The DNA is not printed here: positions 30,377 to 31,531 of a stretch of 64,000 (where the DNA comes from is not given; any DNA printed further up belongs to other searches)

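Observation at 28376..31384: Type III CBASS-like operon in inverted order: TRIP13-like ATPase - two small unknown proteins - SMODS/CD-NTase, with no canonical effector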

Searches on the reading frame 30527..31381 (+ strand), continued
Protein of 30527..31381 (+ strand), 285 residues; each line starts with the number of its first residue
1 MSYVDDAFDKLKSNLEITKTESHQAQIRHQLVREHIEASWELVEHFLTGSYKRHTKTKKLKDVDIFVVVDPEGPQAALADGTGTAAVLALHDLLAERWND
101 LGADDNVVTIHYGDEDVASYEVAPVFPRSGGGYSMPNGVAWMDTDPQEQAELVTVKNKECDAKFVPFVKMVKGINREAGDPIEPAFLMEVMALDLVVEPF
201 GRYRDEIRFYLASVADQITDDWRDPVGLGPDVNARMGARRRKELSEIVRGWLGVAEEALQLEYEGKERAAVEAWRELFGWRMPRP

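Call 74: search_dna_similar(query=window:30527-31381:+, collection=plasmids, mode=protein, max_evalue=1e-20, max_rows=15)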
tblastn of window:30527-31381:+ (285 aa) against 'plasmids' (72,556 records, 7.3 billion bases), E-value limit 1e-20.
Records with a match: 16; places in all: 16; records where one place covers at least 80% of the query: 16.
Best place of each record, by identity: 60-80% 1; <60% 15.
By first word of the organism name: Rhizobium 5; Rhodococcus 1; Polaromonas 1; Bradyrhizobium 1; Methylobacterium 1; Sulfitobacter 1; Agrobacterium 1; Tistrella 1; Pseudosulfitobacter 1; Shinella 1; and 2 more.
By predicted mobility (MOB-suite, as given by PLSDB): conjugative 8; non-mobilizable 4; mobilizable 4.
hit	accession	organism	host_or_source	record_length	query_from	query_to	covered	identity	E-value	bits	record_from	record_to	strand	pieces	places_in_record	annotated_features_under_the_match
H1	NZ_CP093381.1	Rhodococcus opacus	cell culture,forest soil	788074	1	285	100%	62.8%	5e-113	365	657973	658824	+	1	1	CBASS oligonucleotide cyclase | S-4TM family putative pore-forming effector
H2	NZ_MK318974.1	Rhizobium rhizogenes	-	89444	1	283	99%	37.8%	6e-45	169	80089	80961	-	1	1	CBASS oligonucleotide cyclase | hypothetical protein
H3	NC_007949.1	Polaromonas sp. JS666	-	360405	1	283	99%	36.0%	7e-40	154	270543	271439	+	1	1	CBASS oligonucleotide cyclase | hypothetical protein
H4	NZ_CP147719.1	Bradyrhizobium sp. 2S1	-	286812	1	283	99%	35.9%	3e-43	164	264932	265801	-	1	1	CBASS oligonucleotide cyclase | hypothetical protein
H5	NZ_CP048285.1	Rhizobium leguminosarum bv. viciae 248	Fava bean,whole organism,nodules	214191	1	283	99%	33.1%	3e-39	152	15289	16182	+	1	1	CBASS oligonucleotide cyclase | hypothetical protein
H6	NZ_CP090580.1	Methylobacterium radiotolerans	Pure isolate,Urban soil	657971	1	283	99%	33.0%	1e-36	145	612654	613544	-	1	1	CBASS oligonucleotide cyclase | HORMA domain containing protein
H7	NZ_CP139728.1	Sulfitobacter faviae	Bacterial Culture,hydrothermal vent ...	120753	1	283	99%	32.9%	7e-35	140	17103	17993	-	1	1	CBASS oligonucleotide cyclase | HORMA domain containing protein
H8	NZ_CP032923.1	Agrobacterium tumefaciens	Euonymus sp.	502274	1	283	99%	32.9%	3e-40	155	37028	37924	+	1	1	CBASS oligonucleotide cyclase | HORMA domain containing protein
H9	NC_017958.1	Tistrella mobilis KA081020-065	-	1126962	1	283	99%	32.8%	8e-37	145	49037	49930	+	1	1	record has no annotation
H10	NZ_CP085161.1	Pseudosulfitobacter sp. DSM 107133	cell culture,Seawater from the North ...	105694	1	283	99%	32.7%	2e-35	142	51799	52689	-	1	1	CBASS oligonucleotide cyclase | hypothetical protein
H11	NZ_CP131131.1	Shinella zoogloeoides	isolate,Activated charcoal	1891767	1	283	99%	32.6%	2e-38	150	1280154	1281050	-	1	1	none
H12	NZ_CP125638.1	Rhizobium leguminosarum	Phaseolus vulgaris,Pure culture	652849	1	283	99%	32.6%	2e-36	144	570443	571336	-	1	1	CBASS oligonucleotide cyclase | HORMA domain containing protein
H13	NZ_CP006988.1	Rhizobium etli bv. mimosae str. IE4771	Phaseolus vulgaris,whole organism,nodule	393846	4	283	98%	31.3%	3e-28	121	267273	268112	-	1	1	CBASS oligonucleotide cyclase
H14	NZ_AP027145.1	Methylocystis iwaonis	-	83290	4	283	98%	29.9%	2e-21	101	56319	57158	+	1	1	CBASS oligonucleotide cyclase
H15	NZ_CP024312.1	Rhizobium sp. NXC24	Phaseolus vulgaris,cell culture,plant ...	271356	1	283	99%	28.7%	6e-28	120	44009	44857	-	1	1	CBASS oligonucleotide cyclase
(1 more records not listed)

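Call 75: get_annotated_region(hit=H1, flank=5000)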
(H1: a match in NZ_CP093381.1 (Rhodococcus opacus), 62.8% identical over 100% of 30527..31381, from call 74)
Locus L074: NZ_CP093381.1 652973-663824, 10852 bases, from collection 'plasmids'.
description: Rhodococcus opacus strain S8 plasmid pLPS8, complete sequence
organism: Rhodococcus opacus (NCBI taxid 37919)
taxonomy: Bacteria; Actinomycetota; Actinomycetes; Mycobacteriales; Nocardiaceae; Rhodococcus; Rhodococcus opacus
host: -; source: cell culture,forest soil; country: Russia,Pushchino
typing (MOB-suite, as given by PLSDB): non-mobilizable
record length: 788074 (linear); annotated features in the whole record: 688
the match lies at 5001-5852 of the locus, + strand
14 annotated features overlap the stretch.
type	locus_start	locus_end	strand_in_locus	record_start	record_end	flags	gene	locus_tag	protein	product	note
CDS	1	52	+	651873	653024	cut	-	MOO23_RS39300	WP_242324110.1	hypothetical protein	-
CDS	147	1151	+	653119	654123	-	-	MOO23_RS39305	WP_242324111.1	hypothetical protein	-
CDS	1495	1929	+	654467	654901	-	-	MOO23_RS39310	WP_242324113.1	helix-turn-helix domain-containing protein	-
CDS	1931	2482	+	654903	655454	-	-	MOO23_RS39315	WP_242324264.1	PIN domain-containing protein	-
CDS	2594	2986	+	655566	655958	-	-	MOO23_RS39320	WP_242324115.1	hypothetical protein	-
CDS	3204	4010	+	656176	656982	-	-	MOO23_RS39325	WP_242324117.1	AAA family ATPase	-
CDS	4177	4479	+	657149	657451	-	-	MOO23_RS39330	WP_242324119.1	hypothetical protein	-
CDS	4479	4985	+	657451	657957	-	-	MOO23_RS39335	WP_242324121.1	hypothetical protein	-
CDS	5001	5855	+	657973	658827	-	-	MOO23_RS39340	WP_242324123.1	CBASS oligonucleotide cyclase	-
CDS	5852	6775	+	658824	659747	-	-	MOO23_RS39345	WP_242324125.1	S-4TM family putative pore-forming effector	-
CDS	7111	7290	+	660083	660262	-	-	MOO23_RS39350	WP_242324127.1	hypothetical protein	-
CDS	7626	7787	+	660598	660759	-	-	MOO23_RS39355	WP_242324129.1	DUF6308 family protein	-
CDS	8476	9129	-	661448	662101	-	-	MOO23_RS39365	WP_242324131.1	Ltp family lipoprotein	-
CDS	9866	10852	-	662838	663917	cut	-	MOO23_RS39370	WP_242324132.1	SHOCT domain-containing protein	-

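Call 76: get_annotated_region(hit=H6, flank=4000)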
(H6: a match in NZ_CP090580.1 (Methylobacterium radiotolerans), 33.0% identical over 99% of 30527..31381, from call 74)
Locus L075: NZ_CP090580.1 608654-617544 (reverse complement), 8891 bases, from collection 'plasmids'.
description: Methylobacterium radiotolerans strain NYY1 plasmid pNYY1_1, complete sequence
organism: Methylobacterium radiotolerans (NCBI taxid 31998)
taxonomy: Bacteria; Pseudomonadota; Alphaproteobacteria; Hyphomicrobiales; Methylobacteriaceae; Methylobacterium; Methylobacterium radiotolerans
host: -; source: Pure isolate,Urban soil; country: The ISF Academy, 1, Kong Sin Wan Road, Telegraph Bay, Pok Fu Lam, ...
typing (MOB-suite, as given by PLSDB): mobilizable; relaxase MOBP
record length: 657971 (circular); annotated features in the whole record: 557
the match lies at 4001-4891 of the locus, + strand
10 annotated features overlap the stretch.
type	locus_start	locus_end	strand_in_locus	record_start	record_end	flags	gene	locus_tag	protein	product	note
CDS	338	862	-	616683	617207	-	-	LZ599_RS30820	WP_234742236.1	hypothetical protein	-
CDS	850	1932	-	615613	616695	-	-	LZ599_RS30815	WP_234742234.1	XRE family transcriptional regulator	-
CDS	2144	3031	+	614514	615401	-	-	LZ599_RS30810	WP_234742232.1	AAA family ATPase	-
CDS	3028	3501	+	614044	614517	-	-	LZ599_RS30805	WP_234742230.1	hypothetical protein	-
CDS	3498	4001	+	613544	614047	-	-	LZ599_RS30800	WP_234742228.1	HORMA domain containing protein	-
CDS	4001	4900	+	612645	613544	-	-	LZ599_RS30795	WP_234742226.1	CBASS oligonucleotide cyclase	-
CDS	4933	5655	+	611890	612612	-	-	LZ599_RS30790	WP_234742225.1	DUF6602 domain-containing protein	-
CDS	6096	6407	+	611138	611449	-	-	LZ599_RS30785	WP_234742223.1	hypothetical protein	-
CDS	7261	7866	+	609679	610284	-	-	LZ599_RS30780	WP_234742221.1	class I SAM-dependent methyltransferase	-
CDS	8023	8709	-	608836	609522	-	-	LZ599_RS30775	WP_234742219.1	CDP-diacylglycerol diphosphatase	GO:0008654 - phospholipid biosynthetic process [Evidence IEA]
